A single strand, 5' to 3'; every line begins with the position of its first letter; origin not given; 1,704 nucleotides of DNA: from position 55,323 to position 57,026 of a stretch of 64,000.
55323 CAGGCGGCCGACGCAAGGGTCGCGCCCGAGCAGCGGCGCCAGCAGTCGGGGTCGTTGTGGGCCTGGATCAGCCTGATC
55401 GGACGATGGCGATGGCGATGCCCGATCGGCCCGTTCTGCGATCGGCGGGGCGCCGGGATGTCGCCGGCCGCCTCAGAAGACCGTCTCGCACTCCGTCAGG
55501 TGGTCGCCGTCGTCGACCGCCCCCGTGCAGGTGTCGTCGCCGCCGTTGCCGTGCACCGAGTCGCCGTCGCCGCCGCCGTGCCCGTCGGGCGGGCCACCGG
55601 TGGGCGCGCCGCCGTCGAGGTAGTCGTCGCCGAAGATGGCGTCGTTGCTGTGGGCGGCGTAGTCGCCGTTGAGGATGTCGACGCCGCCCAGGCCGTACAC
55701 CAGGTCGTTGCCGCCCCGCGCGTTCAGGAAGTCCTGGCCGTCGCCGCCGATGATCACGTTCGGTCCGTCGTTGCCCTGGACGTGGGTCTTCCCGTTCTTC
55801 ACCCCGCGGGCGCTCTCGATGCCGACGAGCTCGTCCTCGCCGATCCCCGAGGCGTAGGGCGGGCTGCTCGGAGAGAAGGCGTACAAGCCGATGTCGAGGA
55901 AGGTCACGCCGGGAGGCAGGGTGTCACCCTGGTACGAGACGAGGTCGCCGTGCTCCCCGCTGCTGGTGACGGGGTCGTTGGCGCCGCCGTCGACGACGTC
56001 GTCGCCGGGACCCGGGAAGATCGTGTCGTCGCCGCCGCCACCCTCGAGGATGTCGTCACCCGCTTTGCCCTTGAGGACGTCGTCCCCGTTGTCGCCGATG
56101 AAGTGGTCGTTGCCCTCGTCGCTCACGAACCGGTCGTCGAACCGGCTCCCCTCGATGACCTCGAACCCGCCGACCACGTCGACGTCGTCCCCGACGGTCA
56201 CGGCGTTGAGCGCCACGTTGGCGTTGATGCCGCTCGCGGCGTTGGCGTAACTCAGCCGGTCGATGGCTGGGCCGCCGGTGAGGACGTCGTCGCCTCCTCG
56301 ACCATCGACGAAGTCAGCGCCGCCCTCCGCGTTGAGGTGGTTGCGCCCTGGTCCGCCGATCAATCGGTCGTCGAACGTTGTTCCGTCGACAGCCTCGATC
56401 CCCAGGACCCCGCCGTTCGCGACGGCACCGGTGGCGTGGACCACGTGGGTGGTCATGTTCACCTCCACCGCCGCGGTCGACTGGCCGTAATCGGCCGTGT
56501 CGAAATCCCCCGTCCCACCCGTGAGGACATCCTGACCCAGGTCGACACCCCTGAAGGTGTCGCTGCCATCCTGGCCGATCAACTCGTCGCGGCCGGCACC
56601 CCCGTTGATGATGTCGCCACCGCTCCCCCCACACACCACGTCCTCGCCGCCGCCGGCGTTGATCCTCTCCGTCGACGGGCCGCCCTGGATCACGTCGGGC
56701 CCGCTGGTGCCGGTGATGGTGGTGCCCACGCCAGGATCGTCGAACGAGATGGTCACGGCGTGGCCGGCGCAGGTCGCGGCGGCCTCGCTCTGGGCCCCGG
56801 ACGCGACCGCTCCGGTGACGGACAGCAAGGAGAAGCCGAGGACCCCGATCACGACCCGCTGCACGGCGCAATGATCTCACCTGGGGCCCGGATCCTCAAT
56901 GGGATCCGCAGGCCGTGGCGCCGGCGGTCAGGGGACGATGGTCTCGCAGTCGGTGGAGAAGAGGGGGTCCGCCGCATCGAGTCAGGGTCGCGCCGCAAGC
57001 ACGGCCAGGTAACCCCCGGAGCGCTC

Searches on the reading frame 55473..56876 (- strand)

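Call 65: search_protein_families(library=pfam, proteins=[window:55473-56876:-], max_evalue=0.001)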
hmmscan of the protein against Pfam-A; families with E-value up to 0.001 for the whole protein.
window:55473-56876:- (467 aa): 1 family
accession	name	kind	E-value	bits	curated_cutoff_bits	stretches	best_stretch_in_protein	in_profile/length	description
PF00353.25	HemolysinCabind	-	2.6e-30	104.4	23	6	260-295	1-36/36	RTX calcium-binding nonapeptide repeat (4 copies)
